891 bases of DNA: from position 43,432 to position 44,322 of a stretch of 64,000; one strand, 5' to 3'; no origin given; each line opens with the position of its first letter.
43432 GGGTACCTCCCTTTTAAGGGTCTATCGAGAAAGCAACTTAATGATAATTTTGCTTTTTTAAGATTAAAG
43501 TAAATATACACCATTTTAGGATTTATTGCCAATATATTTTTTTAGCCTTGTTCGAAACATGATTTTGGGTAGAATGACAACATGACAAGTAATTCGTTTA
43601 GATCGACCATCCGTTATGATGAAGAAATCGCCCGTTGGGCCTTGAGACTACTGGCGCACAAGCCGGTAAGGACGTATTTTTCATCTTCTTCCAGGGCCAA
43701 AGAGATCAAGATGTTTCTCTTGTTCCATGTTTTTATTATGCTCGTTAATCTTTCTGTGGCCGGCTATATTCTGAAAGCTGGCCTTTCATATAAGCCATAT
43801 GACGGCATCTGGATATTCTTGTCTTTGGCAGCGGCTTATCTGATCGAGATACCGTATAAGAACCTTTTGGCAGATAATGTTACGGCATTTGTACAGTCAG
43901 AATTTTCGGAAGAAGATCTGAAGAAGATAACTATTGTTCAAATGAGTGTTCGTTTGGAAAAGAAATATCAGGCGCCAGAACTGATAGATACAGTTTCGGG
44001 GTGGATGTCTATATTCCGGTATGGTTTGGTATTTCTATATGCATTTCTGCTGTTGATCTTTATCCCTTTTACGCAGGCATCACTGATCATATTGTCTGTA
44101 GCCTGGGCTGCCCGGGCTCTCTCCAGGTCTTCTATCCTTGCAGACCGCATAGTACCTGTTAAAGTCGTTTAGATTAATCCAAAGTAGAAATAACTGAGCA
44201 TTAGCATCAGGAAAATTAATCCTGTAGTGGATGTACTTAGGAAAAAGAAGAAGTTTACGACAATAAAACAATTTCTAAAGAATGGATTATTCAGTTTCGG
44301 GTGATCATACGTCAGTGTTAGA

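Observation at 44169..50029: Operon ending in two tandem, membrane-embedded B12-type radical SAM paralogs (top candidate for an undescribed system)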

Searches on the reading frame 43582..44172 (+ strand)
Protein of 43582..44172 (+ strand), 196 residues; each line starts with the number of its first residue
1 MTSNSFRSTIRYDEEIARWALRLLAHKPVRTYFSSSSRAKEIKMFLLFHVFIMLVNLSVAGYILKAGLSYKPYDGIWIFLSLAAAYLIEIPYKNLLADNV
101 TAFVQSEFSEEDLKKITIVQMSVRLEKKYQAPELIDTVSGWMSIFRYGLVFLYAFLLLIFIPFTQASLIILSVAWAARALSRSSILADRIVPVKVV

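Call 3: search_protein_families(library=pfam, proteins=[window:43582-44172:+], max_evalue=0.01)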
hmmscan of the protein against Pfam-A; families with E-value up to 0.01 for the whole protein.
window:43582-44172:+ (196 aa): 0 families

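Call 4: search_protein_families(library=ncbifam, proteins=[window:43582-44172:+], max_evalue=0.01)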
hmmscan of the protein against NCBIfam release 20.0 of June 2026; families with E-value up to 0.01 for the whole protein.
window:43582-44172:+ (196 aa): 0 families

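Call 21: find_homologous_proteins(query=A2, max_evalue=0.001)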
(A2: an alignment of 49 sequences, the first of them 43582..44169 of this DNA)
Query A2 (49 sequences) (196 aa, profile of the alignment): 12 proteins with E <= 0.001 among 8000 candidates.
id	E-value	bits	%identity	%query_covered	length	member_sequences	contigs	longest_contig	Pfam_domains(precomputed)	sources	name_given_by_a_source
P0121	8.1e-62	227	18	96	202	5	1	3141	-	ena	-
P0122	2.4e-60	222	18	96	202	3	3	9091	-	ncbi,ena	-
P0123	8.4e-59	217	30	19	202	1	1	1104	-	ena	-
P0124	2.0e-57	212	-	-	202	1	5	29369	-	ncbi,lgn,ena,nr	ncbi:MAG: hypothetical protein KAS66_09530 [Candidatus Omnitrophica bacterium]|nr:hypothetical prote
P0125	3.3e-57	212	31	18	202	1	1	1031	-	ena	-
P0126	9.1e-56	207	33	18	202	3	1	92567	-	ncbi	-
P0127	2.9e-53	199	30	19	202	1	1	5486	-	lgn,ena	-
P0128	1.8e-49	186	25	70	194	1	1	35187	-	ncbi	-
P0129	2.6e-46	176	25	70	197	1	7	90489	-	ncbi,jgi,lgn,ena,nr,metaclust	ncbi:MAG: hypothetical protein P9L96_01435 [Candidatus Gygaella obscura]|nr:hypothetical protein [Ca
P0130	1.2e-34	138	100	100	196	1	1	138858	-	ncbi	-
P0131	4.0e-30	123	74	97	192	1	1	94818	-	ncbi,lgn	-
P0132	3.9e-29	120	68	97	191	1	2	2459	-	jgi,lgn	jgi:hypothetical protein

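Call 29: search_protein_families(library=pfam, alignment_id=A2, max_evalue=1)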
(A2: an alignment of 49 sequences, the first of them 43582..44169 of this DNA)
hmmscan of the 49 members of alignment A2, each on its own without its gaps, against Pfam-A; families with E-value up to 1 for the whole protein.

A. member 1, window:43582-44169:+ (196 aa): 0 families

B. families by the number of members that match (of 49 scanned): 30 families (the first 25 are shown)
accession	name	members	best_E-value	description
PF03012.19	PP_M1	2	0.031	Phosphoprotein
PF14256.11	YwiC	2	0.074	YwiC-like protein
PF24709.1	DUF7670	1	0.0023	Domain of unknown function (DUF7670)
PF03021.20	CM2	1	0.0029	Influenza C virus M2 protein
PF07584.16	BatA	1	0.0037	Aerotolerance regulator N-terminal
PF19337.4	BAMBI_C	1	0.01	BMP and activin membrane-bound inhibitor homolog C-terminus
PF10003.15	DUF2244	1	0.023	Integral membrane protein (DUF2244)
PF04932.20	Wzy_C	1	0.034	O-Antigen ligase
PF19667.4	DUF6170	1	0.038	Family of unknown function (DUF6170)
PF13231.12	PMT_2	1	0.043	Dolichyl-phosphate-mannose-protein mannosyltransferase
PF19744.4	DUF6232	1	0.045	Family of unknown function (DUF6232)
PF20190.3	DUF6553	1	0.054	Family of unknown function (DUF6553)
PF24635.1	DUF7632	1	0.064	Domain of unknown function (DUF7632)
PF20520.3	Ac45-VOA1_TM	1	0.064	V0 complex accessory subunit Ac45/VOA1 transmembrane domain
PF24082.1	SPEF2_C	1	0.073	SPEF2 C-terminal domain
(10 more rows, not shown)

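Call 41: find_encoding_contigs(protein=P0131, flank=10000, max_places=3)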
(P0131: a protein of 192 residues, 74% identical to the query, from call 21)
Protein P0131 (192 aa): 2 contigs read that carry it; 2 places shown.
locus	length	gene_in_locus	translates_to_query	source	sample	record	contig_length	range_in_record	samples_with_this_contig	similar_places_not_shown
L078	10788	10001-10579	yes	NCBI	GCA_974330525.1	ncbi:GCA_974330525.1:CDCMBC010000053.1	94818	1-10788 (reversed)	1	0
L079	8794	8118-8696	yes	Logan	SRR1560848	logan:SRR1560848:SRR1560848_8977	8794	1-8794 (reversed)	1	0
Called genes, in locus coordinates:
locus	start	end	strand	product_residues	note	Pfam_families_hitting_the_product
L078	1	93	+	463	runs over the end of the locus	PF00512:HisKA (faint), PF02518:HATPase_c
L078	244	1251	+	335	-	PF04055:Radical_SAM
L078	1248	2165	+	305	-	PF00892:EamA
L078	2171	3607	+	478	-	PF04055:Radical_SAM, PF06969:HemN_C (weak)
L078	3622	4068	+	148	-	-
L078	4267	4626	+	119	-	PF13380:CoA_binding_2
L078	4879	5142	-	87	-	-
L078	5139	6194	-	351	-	PF00730:HhH-GPD, PF00293:NUDIX, PF14815:NUDIX_4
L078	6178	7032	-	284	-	PF01513:NAD_kinase (faint)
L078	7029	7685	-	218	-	PF00702:Hydrolase, PF13419:HAD_2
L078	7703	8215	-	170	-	-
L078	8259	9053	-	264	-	-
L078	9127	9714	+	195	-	PF02677:QueH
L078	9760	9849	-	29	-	-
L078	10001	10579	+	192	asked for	-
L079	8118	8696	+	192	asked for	-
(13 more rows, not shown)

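Call 50: search_solved_structures(query=A2, max_evalue=1)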
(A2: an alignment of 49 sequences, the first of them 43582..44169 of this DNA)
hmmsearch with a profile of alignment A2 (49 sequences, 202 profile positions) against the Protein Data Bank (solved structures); distinct sequences matched with E-value up to 1: 2.
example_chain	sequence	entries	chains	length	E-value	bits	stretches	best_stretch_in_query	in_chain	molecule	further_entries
6m97_A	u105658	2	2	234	0.049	16.7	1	56-113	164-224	Chimera protein of High affinity copper uptake protein 1 and Soluble cytochrome b562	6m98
6iva_A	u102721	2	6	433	1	12.5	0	33-90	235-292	Oxaloacetate decarboxylase beta chain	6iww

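Call 55: search_protein_representatives(alignment_id=A4)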
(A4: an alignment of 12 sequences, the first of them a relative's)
Query: 12 sequences, 198 profile positions. Proteins with E-value up to 0.001 (for the whole library): 242; up to 1e-10: 198; up to 1e-30: 40. The best 150 are listed.
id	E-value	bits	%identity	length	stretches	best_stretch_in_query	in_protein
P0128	1.2e-68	247.4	-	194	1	1-197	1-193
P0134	2.5e-66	239.8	-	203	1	3-192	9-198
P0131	2.7e-63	229.9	-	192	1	7-198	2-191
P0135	7.7e-48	179.5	-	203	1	5-198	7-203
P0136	7.7e-45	169.7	-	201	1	1-197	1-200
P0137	6.3e-43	163.4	-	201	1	1-197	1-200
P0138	1.6e-42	162.1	-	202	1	1-198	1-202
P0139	8.0e-41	156.6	-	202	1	5-198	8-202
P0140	8.3e-41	156.5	-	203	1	6-197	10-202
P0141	8.4e-41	156.5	-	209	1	6-197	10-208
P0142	9.5e-40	153.1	-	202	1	4-198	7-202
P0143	1.1e-38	149.6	-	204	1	6-197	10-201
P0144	8.0e-38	146.8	-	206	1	6-198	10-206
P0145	8.1e-38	146.8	-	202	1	6-198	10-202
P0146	1.2e-37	146.2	-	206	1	6-197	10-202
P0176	3.2e-30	122.0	-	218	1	6-191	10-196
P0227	4.5e-25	105.2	-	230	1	2-195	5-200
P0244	1.1e-23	100.7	-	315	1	76-198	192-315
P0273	1.1e-19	87.6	-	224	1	3-193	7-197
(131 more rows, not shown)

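Call 56: predict_structure(alignment_id=A4)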
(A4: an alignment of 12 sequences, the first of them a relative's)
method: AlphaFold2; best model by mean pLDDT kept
length: 196 residues; sequences in the alignment: 12
mean_pLDDT: 78.1   pTM: 0.69
mean pLDDT of the five models: 78.1, 77.6, 77.1, 77.1, 75.0
residues with pLDDT >= 90: 8; 70-90: 153; 50-70: 24; < 50: 11
segments of 3 or more residues with pLDDT < 50: 186-196
pLDDT, mean of each block of 10 residues (from residue 1): 86 82 78 71 78 87 82 79 87 86 88 88 84 66 68 80 82 81 53 36
secondary structure, 60 per line:
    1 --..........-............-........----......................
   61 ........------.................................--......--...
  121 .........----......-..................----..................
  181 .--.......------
elements in order: H3-12 H14-25 H27-34 H39-68 H75-107 H110-115 H118-129 H134-139 H141-158 H163-181 H184-190

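Call 59: search_protein_families(library=padloc, proteins=[window:43582-44172:+], max_evalue=0.01)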
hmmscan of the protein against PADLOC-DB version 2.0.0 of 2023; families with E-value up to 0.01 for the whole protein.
window:43582-44172:+ (196 aa): 0 families

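Call 66: find_encoding_contigs(protein=P0126, flank=6000, max_places=2)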
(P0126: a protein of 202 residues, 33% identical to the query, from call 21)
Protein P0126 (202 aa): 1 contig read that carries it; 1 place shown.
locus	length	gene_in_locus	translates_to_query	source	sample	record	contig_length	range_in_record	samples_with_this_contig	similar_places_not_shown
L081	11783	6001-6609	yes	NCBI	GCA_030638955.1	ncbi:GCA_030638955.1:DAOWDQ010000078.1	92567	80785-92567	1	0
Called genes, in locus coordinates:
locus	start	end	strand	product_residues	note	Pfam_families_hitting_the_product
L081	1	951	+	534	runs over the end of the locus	PF02310:B12-binding, PF04055:Radical_SAM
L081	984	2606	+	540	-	PF02310:B12-binding, PF04055:Radical_SAM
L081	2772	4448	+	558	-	PF13231:PMT_2 (weak), PF13371:TPR_9 (faint), PF13428:TPR_14 (faint), PF21033:RMD1-3 (faint), PF07719:TPR_2 (faint), PF13424:TPR_12 (weak), PF13432:TPR_16, PF14559:TPR_19, +4 more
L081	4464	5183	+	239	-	PF00535:Glycos_transf_2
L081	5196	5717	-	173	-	-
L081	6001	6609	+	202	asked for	-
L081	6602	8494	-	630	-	PF02310:B12-binding, PF04055:Radical_SAM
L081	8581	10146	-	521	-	PF11028:TMEM260_N, PF13231:PMT_2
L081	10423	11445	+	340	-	PF00145:DNA_methylase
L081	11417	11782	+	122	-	?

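Call 67: find_encoding_contigs(protein=P0124, flank=6000, max_places=2)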
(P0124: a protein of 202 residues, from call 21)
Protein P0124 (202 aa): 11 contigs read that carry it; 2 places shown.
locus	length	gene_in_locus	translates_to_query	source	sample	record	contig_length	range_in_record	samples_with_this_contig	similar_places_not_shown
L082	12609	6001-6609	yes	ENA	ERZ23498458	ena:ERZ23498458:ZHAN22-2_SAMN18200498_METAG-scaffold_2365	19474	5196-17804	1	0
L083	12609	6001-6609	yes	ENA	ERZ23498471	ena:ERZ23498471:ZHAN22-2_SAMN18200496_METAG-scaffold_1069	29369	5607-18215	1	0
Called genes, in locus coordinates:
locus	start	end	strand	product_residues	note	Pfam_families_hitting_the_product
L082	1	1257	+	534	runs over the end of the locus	PF02310:B12-binding, PF04055:Radical_SAM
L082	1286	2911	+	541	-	PF02310:B12-binding, PF04055:Radical_SAM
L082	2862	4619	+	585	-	PF13431:TPR_17 (faint), PF13428:TPR_14 (faint), PF07719:TPR_2 (faint), PF13432:TPR_16 (faint), PF14559:TPR_19 (faint), PF00515:TPR_1 (faint), PF13414:TPR_11 (weak)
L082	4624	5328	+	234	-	PF00535:Glycos_transf_2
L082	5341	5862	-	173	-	-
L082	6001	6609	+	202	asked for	-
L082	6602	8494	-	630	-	PF02310:B12-binding, PF04055:Radical_SAM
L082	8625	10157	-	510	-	PF11028:TMEM260_N (weak), PF13231:PMT_2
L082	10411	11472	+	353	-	PF25058:ARM_TT21 (faint), PF00515:TPR_1 (faint), PF07719:TPR_2 (faint), PF12895:ANAPC3 (faint), PF13428:TPR_14 (faint), PF13432:TPR_16 (faint), PF14559:TPR_19 (faint), PF13424:TPR_12, +5 more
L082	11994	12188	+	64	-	-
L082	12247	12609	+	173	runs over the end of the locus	-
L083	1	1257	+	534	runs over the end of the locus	PF02310:B12-binding, PF04055:Radical_SAM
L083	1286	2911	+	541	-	PF02310:B12-binding, PF04055:Radical_SAM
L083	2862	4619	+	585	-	PF13431:TPR_17 (faint), PF13428:TPR_14 (faint), PF07719:TPR_2 (faint), PF13432:TPR_16 (faint), PF14559:TPR_19 (faint), PF00515:TPR_1 (faint), PF13414:TPR_11 (weak)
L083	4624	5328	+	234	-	PF00535:Glycos_transf_2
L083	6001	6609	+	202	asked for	-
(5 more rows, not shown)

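Call 85: find_related_loci(query=A4, collection=metagenome_contigs, flank=4000)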
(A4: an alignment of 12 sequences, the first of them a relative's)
Query A4 (196 aa) in metagenome_contigs; peptide patterns used: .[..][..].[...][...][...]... (x = any residue, [..] = any of these).
72 stretches matched a pattern, but none encodes a relative of the query by tblastn (E <= 1e-3).

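Call 86: find_encoding_contigs(protein=P0141, flank=4000, max_places=1)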
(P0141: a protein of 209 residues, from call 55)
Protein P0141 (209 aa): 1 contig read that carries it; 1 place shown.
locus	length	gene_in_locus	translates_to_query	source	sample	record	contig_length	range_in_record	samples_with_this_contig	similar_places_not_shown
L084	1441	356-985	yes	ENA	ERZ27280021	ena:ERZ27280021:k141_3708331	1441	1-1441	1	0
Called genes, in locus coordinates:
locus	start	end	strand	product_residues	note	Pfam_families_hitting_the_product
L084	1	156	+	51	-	?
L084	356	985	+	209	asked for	-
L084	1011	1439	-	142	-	?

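Call 87: find_encoding_contigs(protein=P0244, flank=4000, max_places=1)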
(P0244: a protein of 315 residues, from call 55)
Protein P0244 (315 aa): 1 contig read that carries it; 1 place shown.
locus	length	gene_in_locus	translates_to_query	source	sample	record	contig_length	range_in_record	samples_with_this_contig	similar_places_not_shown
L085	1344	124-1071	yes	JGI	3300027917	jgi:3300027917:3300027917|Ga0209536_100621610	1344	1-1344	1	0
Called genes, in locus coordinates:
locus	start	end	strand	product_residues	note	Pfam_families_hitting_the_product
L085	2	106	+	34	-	?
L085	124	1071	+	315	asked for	-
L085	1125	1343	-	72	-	?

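Call 88: find_encoding_contigs(protein=P0135, flank=4000, max_places=1)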
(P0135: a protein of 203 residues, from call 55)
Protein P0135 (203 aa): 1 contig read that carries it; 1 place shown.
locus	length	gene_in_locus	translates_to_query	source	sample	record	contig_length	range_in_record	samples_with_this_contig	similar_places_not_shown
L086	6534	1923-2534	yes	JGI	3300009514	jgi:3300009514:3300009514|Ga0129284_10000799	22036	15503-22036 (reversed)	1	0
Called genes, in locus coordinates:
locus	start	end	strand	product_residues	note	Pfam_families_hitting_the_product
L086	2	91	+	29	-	?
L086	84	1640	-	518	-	PF11028:TMEM260_N (weak), PF13231:PMT_2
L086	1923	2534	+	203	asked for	-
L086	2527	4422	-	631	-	PF02310:B12-binding, PF04055:Radical_SAM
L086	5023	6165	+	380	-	PF00266:Aminotran_5, PF01053:Cys_Met_Meta_PP, PF01041:DegT_DnrJ_EryC1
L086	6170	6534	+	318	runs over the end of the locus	PF08279:HTH_11, PF03099:BPL_LplA_LipB, PF16917:BPL_LplA_LipB_2 (weak), PF02237:BPL_C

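Call 89: find_encoding_contigs(protein=P0176, flank=4000, max_places=1)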
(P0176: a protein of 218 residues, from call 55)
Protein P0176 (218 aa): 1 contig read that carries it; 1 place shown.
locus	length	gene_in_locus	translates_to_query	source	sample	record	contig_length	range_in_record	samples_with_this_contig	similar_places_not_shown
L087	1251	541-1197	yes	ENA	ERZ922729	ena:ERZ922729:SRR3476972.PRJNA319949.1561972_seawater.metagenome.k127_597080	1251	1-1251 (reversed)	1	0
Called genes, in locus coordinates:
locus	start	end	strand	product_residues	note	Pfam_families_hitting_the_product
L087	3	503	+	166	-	?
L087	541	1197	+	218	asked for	-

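Call 90: find_encoding_contigs(protein=P0227, flank=4000, max_places=1)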
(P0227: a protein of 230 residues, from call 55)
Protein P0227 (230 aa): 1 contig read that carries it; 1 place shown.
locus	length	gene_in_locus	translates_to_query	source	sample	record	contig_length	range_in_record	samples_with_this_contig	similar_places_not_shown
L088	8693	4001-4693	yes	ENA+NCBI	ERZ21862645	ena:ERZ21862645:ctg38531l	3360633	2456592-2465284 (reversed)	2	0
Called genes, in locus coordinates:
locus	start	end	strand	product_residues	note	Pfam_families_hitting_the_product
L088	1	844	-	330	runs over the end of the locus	PF17802:SpaA (faint), PF22904:NOMO1-like_2nd (faint), PF00775:Dioxygenase_C (faint), PF13715:CarbopepD_reg_2 (faint), PF13620:CarboxypepD_reg (weak)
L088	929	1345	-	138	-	-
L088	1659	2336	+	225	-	-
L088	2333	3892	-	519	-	PF13231:PMT_2 (weak)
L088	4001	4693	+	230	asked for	-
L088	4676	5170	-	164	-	-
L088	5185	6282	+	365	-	-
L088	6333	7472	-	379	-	-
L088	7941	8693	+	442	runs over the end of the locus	PF02350:Epimerase_2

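Call 91: find_encoding_contigs(protein=P0273, flank=4000, max_places=1)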
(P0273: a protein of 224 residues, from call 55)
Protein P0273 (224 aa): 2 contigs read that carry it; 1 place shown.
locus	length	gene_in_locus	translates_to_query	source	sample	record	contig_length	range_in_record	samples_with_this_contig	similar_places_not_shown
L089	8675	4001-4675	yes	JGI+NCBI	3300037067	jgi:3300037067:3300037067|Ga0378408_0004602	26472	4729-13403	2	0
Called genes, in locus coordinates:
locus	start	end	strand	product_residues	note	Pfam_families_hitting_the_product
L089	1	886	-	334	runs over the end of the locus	PF17802:SpaA (faint), PF13620:CarboxypepD_reg, PF13715:CarbopepD_reg_2 (weak), PF17210:SdrD_B (faint), PF23193:NOMO_3rd (faint)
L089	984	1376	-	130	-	-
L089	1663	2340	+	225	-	-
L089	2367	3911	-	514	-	-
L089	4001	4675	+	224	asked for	-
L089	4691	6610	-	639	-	PF02310:B12-binding (weak), PF04055:Radical_SAM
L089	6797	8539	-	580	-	-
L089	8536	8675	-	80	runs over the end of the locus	-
